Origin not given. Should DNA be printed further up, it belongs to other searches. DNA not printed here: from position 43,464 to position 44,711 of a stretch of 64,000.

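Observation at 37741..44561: Cluster combining a MoaA-like radical SAM, amidinotransferase, two Tmk-like kinases, a NUDIX-aminotransferase-NUDIX fusion and a B12-type radical SAM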

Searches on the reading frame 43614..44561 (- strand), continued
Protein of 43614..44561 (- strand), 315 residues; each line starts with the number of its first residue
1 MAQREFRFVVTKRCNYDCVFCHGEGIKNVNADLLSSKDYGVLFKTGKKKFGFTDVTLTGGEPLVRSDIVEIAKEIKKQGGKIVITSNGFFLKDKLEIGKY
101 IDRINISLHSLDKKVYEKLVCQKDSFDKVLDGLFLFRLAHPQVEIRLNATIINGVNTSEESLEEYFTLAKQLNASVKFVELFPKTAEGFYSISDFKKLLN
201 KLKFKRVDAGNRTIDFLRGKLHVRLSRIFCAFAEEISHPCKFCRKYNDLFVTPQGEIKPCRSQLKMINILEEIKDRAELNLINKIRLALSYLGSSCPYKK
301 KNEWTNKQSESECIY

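Call 22: search_protein_families(library=pfam, proteins=[L018:9068-10897:+, L018:10906-11463:+, L018:11614-13029:+, L018:13044-13574:+, L014:10959-11486:+, L003:7139-7699:-, L001:9597-10004:+, L013:12251-13387:+, L015:4979-5878:+], max_evalue=0.01)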
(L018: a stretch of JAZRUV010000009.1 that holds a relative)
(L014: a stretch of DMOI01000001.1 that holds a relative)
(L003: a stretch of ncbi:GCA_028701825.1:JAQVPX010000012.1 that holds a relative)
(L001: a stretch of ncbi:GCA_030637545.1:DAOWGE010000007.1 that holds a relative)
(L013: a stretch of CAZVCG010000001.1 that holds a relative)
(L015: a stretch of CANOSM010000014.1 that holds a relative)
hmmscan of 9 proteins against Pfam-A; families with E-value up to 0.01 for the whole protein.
L018:9068-10897:+ (609 aa): 4 families
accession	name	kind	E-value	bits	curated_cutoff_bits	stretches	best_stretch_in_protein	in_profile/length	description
PF03466.25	LysR_substrate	-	1.5e-33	116.4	28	1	98-305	3-207/209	LysR substrate binding domain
PF04055.27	Radical_SAM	-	1.2e-21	78.1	29.5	1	322-476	4-165/166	Radical SAM superfamily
PF00126.33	HTH_1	-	2.4e-20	72.7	26.6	1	13-72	1-60/60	Bacterial regulatory helix-turn-helix protein, lysR family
PF13353.11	Fer4_12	-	3.3e-07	31.1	22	1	320-439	10-134/137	4Fe-4S single cluster domain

L018:10906-11463:+ (185 aa): 1 family
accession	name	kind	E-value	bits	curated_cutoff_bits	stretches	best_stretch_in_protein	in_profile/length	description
PF01928.26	CYTH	-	0.00094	19.5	23.2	1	49-133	52-147/179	CYTH domain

L018:11614-13029:+ (471 aa): 1 family
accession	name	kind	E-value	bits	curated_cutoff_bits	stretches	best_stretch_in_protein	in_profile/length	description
PF01408.29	GFO_IDH_MocA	-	1.7e-07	32.4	24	1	75-127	48-100/120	Oxidoreductase family, NAD-binding Rossmann fold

L018:13044-13574:+ (176 aa): 2 families
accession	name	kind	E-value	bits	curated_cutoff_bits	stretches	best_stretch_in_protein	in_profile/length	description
PF00293.34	NUDIX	-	1.3e-16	61.3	21.1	1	44-140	21-123/134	NUDIX domain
PF22327.2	Nudt16-like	-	0.0098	16.3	27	0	52-109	37-96/161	U8 snoRNA-decapping enzyme-like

L014:10959-11486:+ (175 aa): 0 families

L003:7139-7699:- (186 aa): 0 families

L001:9597-10004:+ (135 aa): 1 family
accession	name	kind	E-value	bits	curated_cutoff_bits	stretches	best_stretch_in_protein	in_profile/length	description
PF00334.24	NDK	-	0.00013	22.3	27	1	40-130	33-129/135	Nucleoside diphosphate kinase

L013:12251-13387:+ (378 aa): 4 families
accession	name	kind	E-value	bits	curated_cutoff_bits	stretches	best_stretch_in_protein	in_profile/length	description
PF02223.23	Thymidylate_kin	-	8.5e-17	61.9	27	1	163-352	1-175/185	Thymidylate kinase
PF00293.34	NUDIX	-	8.6e-15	55.4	21.1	1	24-128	6-115/134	NUDIX domain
PF01712.25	dNK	-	0.0034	17.6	27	1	161-337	1-165/203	Deoxynucleoside kinase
PF13207.12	AAA_17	-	0.0064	17.2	27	0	165-217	2-44/136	AAA domain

L015:4979-5878:+ (299 aa): 3 families
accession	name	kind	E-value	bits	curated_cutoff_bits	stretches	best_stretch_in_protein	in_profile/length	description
PF00293.34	NUDIX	-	6.4e-35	120.5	21.1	2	162-287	6-127/134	NUDIX domain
PF14815.12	NUDIX_4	-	9.8e-09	35.4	35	1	23-77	3-54/113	NUDIX domain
PF22327.2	Nudt16-like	-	6.5e-05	23.4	27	0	166-217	16-69/161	U8 snoRNA-decapping enzyme-like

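Call 25: search_protein_families(library=padloc, proteins=[window:43614-44561:-], max_evalue=0.001)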
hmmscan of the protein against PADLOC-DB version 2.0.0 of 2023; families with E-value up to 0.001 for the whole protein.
window:43614-44561:- (315 aa): 3 families
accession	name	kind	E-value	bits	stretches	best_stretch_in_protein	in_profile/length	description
PDLC02903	pVip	-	1.6e-21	74.9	1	8-165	4-158/257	Viperins not associated with kinases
PDLC02904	pVip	-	4.3e-18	63.8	1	8-170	7-166/262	Viperins associated with kinases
PDLC02905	pVip-kinase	-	2.9e-07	28.1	1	8-170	186-354/474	Viperin-kinase fusion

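Call 26: search_protein_families(library=phrogs, proteins=[window:43614-44561:-], max_evalue=0.001)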
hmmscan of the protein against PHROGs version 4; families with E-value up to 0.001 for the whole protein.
window:43614-44561:- (315 aa): 7 families
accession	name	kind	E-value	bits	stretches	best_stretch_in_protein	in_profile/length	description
phrog_1802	-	other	3.7e-17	63.4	1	3-270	43-329/556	radical SAM domain-containing protein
phrog_13987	-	other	3.7e-10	40.6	1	7-110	18-123/274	radical SAM domain-containing protein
phrog_2076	-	moron, auxiliary metabolic gene and host takeover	1.9e-07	31.8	1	8-109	35-141/247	QueE-like radical SAM domain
phrog_14086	-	other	8.8e-07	29.6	1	8-99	91-191/353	radical SAM domain-containing protein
phrog_15140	-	other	9.5e-06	25.7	1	9-149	92-237/366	radical SAM domain-containing protein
phrog_626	-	DNA, RNA and nucleotide metabolism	1.4e-05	25.8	1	12-96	24-114/164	anaerobic ribonucleotide reductase small subunit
phrog_16999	-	other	3.9e-05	24.4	1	10-211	17-197/288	Fe-S oxidoreductase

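Call 32: search_solved_structures(query=A1, max_evalue=0.00001, show_alignments=2)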
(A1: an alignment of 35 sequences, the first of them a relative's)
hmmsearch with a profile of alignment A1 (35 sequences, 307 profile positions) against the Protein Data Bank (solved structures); distinct sequences matched with E-value up to 0.00001: 23.
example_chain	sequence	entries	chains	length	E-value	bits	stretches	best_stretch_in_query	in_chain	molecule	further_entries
1tv7_A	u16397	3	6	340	3.3e-24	88.9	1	6-193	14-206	Molybdenum cofactor biosynthesis protein A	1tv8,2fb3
2fb2_A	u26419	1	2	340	1e-22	84.1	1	6-193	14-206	Molybdenum cofactor biosynthesis protein A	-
8wm2_A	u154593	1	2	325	3.6e-16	62.5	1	8-113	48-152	Fe-S radical SAM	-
7tol_A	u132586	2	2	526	1.7e-10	43.9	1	12-278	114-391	glycerol dibiphytanyl glycerol tetraether - macrocyclic archaeol synthase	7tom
8vpo_A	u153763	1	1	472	1.5e-09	40.8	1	6-192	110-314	Radical SAM core domain-containing protein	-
6q2p_A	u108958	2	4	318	5e-09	39.1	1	12-211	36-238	Radical S-adenosyl methionine domain-containing protein 2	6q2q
5vsl_A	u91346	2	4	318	5.4e-09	39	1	12-213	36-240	Radical S-adenosyl methionine domain-containing protein 2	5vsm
7n7h_A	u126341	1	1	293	7.3e-09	38.5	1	12-167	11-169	VIPERIN-LIKE ENZYME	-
7vob_C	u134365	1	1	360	2.4e-08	36.9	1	12-135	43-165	Cytosylglucuronate decarboxylase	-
7voc_C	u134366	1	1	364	2.4e-08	36.8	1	12-135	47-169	Cytosylglucuronate decarboxylase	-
6efn_A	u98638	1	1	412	1.1e-07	34.7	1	12-159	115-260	Sporulation killing factor maturation protein SkfB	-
8ai3_A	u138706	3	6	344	2.4e-07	33.6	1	14-159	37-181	Putative peptide biosynthesis protein YydG | Radical SAM core domain-containing protein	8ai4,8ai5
8ai6_A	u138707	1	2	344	3.3e-07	33.1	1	14-159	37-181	Putative peptide biosynthesis protein YydG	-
8ai1_A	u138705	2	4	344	3.9e-07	32.9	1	14-159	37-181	Putative peptide biosynthesis protein YydG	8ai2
3c8f_A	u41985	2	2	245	6.4e-07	32.2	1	8-188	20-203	Pyruvate formate-lyase 1-activating enzyme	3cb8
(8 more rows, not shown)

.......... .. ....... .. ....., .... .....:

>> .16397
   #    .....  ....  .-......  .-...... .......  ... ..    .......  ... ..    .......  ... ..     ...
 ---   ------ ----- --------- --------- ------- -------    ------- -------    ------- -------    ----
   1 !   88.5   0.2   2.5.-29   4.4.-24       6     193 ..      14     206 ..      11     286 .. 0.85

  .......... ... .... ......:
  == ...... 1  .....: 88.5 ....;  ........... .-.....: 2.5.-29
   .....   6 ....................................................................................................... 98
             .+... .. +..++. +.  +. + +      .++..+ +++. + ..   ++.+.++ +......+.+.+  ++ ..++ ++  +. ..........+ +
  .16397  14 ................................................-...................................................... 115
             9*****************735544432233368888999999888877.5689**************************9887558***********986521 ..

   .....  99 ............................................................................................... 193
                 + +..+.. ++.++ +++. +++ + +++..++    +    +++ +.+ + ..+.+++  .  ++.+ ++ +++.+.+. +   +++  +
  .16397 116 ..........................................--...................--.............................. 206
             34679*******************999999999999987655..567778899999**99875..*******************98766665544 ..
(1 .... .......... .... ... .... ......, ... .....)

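Call 37: search_dna_similar(query=window:43614-44561:-, collection=phages, mode=protein, max_rows=30)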
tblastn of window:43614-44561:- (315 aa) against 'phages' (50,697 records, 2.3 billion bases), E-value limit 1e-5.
Records with a match: 14; places in all: 14; records where one place covers at least 80% of the query: 7.
Best place of each record, by identity: <60% 14.
By first word of the organism name: Bacteriophage 5; Listeria 4; Acinetobacter 2; Enterococcus 2; Stenotrophomonas 1.
By host as written in the record: - 8; Listeria monocytogenes 4; Enterococcus faecalis 1; Stenotrophomonas maltophilia 1.
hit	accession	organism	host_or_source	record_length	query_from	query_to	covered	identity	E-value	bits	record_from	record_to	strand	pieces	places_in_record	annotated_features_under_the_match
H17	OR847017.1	Listeria phage LM 4-11-1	Listeria monocytogenes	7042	6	279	87%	32.1%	3e-15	82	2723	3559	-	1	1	record has no annotation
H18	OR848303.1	Listeria phage LM 4-14-1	Listeria monocytogenes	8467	6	279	87%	32.1%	3e-15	82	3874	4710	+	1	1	record has no annotation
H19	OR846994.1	Listeria phage LM 4-11-1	Listeria monocytogenes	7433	6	279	87%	32.1%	3e-15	82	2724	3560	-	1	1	record has no annotation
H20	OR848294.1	Listeria phage LM 4-14-1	Listeria monocytogenes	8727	6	279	87%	32.1%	3e-15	82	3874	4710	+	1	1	record has no annotation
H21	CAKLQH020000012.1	Acinetobacter phage MD-2021a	not known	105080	3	274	86%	23.7%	9e-10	66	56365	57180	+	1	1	moaA_1: molybdenum cofactor biosynthesis protein A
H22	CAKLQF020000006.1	Acinetobacter phage MD-2021a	not known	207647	3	274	86%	23.7%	9e-10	66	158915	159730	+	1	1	moaA_1: molybdenum cofactor biosynthesis protein A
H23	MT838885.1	Bacteriophage sp.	human fecal samples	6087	6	260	81%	24.3%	5e-9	63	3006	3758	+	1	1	record has no annotation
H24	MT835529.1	Bacteriophage sp.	human fecal samples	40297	5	193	60%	28.7%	3e-8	61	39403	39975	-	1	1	record has no annotation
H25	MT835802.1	Bacteriophage sp.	human fecal samples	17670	6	183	57%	29.8%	9e-12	72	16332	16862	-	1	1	record has no annotation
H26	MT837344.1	Bacteriophage sp.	human fecal samples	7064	6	183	57%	29.7%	1e-12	74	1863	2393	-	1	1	record has no annotation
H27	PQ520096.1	Enterococcus phage IME_EF3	-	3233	7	183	56%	29.7%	9e-10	65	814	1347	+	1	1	record has no annotation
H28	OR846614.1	Enterococcus phage Efs 1-1-1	Enterococcus faecalis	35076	7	183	56%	29.7%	1e-9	65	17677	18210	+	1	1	record has no annotation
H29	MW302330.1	Stenotrophomonas phage TS-12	Stenotrophomonas maltophilia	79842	4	182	57%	28.6%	5e-8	60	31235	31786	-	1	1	hypothetical protein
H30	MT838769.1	Bacteriophage sp.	human fecal samples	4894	6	183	57%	25.0%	2e-7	58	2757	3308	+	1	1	record has no annotation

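Call 41: find_related_loci(query=A1, collection=viral_contigs, flank=10000)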
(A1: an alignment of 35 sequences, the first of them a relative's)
Query A1 (315 aa) in viral_contigs; peptide patterns used: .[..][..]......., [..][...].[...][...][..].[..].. (x = any residue, [..] = any of these).
29 stretches matched a pattern; 11 encode a relative of the query (tblastn E <= 1e-3); 11 distinct loci.
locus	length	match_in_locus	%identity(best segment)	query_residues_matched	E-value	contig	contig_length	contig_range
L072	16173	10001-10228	30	8-88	2e-6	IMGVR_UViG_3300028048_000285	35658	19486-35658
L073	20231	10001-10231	30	8-88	1e-4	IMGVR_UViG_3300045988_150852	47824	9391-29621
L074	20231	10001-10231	31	8-88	1e-4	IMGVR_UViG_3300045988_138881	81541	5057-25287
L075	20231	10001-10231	30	8-88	1e-4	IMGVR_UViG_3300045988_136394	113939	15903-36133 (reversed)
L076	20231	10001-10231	30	8-88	1e-4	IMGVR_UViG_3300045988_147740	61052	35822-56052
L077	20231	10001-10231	31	8-88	1e-4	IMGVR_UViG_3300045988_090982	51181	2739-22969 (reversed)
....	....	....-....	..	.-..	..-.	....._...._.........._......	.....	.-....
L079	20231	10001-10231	30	8-88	2e-4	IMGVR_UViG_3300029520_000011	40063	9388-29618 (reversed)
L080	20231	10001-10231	31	8-88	1e-4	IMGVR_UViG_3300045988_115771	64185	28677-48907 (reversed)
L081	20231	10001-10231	30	8-88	2e-4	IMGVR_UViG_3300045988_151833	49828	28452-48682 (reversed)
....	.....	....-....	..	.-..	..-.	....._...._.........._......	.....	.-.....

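Call 56: search_protein_families(library=pfam, proteins=[L012:10390-11232:+, L012:11225-12022:+, L012:12009-12908:+, L012:12963-13460:+, L017:12626-13057:+, L024:1778-2422:+, L013:9350-9868:+, L013:13494-14567:+, L001:12671-13261:+], max_evalue=0.01)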
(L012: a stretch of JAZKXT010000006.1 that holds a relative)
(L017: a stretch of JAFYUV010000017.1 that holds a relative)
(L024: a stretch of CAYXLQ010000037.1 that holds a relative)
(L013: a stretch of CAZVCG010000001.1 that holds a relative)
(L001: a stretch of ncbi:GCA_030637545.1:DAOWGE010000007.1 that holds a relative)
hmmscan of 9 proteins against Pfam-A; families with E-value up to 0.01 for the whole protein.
L012:10390-11232:+ (280 aa): 0 families

L012:11225-12022:+ (265 aa): 1 family
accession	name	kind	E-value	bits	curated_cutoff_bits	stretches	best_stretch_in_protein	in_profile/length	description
PF04055.27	Radical_SAM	-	4.9e-21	76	29.5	1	9-161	3-165/166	Radical SAM superfamily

L012:12009-12908:+ (299 aa): 4 families
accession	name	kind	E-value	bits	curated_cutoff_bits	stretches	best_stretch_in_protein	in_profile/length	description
PF03466.25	LysR_substrate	-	5.4e-32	111.3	28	1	93-293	3-207/209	LysR substrate binding domain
PF00126.33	HTH_1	-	3.6e-18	65.7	26.6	1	10-67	3-60/60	Bacterial regulatory helix-turn-helix protein, lysR family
PF12849.12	PBP_like_2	-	4.3e-05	23.9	27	1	111-155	24-68/267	PBP superfamily domain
PF18235.6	OST_P2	-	0.006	17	25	0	71-131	68-125/133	Oligosaccharyltransferase Peripheral 2 domain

L012:12963-13460:+ (165 aa): 3 families
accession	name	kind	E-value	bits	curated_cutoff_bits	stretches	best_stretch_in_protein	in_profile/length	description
PF13671.12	AAA_33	-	2e-17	64.3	27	1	5-122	2-121/143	AAA domain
PF06414.18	Zeta_toxin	-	1.6e-09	38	22.3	1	3-122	17-146/199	Zeta toxin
PF13238.12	AAA_18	-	0.00011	23.1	29.4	1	5-122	1-114/128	AAA domain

L017:12626-13057:+ (143 aa): 0 families

L024:1778-2422:+ (214 aa): 1 family
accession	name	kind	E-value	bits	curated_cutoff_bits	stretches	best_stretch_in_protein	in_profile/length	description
PF01041.23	DegT_DnrJ_EryC1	-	6.8e-12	45.7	19.8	1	1-189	178-346/360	DegT/DnrJ/EryC1/StrS aminotransferase family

L013:9350-9868:+ (172 aa): 1 family
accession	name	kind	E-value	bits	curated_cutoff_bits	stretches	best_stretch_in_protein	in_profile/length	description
PF00293.34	NUDIX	-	2.5e-06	28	21.1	1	24-118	6-106/134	NUDIX domain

L013:13494-14567:+ (357 aa): 0 families

L001:12671-13261:+ (196 aa): 3 families
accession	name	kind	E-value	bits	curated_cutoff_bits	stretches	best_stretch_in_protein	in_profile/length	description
PF06941.18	NT5C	-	5.1e-14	53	24.8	1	3-189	4-174/180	5' nucleotidase, deoxy (Pyrimidine), cytosolic type C protein (NT5C)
PF13419.12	HAD_2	-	0.0016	19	23.8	1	6-95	4-107/178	Haloacid dehalogenase-like hydrolase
PF24694.1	LNS2_PITM1-3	-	0.005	17.3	27.7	1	71-131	24-85/124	PITM 1-3, LNS2 domain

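Call 72: predict_structure(alignment_id=A1)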
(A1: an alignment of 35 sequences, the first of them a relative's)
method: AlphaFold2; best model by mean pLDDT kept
length: 315 residues; sequences in the alignment: 35
mean_pLDDT: 91.2   pTM: 0.88
mean pLDDT of the five models: 91.2, 89.7, 89.7, 89.2, 89.0
residues with pLDDT >= 90: 237; 70-90: 58; 50-70: 6; < 50: 14
segments of 3 or more residues with pLDDT < 50: 303-315
pLDDT, mean of each block of 10 residues (from residue 1): 84 90 72 96 97 96 97 98 98 98 98 97 97 98 98 96 98 98 92 96 91 93 94 87 90 93 89 97 96 82 47 40
secondary structure, 60 per line:
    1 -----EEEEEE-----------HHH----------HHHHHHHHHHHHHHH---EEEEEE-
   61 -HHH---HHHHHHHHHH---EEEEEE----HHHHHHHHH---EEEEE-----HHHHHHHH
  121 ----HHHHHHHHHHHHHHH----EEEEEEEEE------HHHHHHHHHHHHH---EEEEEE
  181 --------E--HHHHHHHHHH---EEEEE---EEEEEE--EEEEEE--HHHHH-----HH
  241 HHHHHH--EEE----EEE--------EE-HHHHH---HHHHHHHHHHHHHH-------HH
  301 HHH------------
elements in order: E6-11 H36-50 E54-59 H68-77 E81-86 H91-99 E103-107 H113-120 H125-139 E144-152 H159-171 E175-180 H192-201 E205-209 E213-218 E221-226 H229-233 H239-246 E249-251 E256-258 H270-274 H278-291 H299-303

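Call 74: search_protein_representatives(alignment_id=A1)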
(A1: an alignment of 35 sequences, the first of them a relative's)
Query: 35 sequences, 307 profile positions. Proteins with E-value up to 0.001 (for the whole library): 57909; up to 1e-10: 11223; up to 1e-30: 297. The best 150 are listed.
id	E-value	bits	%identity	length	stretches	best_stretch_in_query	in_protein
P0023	1.8e-125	434.7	-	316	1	2-301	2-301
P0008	3.4e-124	430.5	-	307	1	3-305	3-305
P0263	5.7e-119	413.4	-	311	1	3-304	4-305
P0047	1.3e-105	369.5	-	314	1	3-299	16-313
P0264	6.5e-105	367.2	-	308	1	6-303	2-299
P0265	1.0e-104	366.5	-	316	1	3-299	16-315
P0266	1.6e-103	362.7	-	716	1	5-305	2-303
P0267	6.4e-103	360.7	-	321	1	3-300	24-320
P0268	1.5e-101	356.2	-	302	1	5-303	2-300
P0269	4.6e-101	354.5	-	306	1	4-301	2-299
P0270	1.7e-99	349.4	-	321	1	3-301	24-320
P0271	1.6e-97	342.9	-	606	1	3-301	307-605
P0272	2.8e-97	342.1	-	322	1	4-300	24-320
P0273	6.0e-97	341.0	-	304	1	4-305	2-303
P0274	2.6e-96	338.9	-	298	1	6-300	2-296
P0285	6.9e-89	314.6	-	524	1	3-302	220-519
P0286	5.2e-87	308.4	-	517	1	3-304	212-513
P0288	4.0e-86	305.5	-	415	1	4-299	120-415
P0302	3.1e-80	286.1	-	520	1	7-301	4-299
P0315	1.7e-72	260.8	-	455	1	6-300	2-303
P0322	8.2e-69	248.6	-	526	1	6-300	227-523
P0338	3.5e-60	220.3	-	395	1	73-300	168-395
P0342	4.9e-58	213.2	-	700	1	6-304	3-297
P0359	1.4e-44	169.0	-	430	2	6-197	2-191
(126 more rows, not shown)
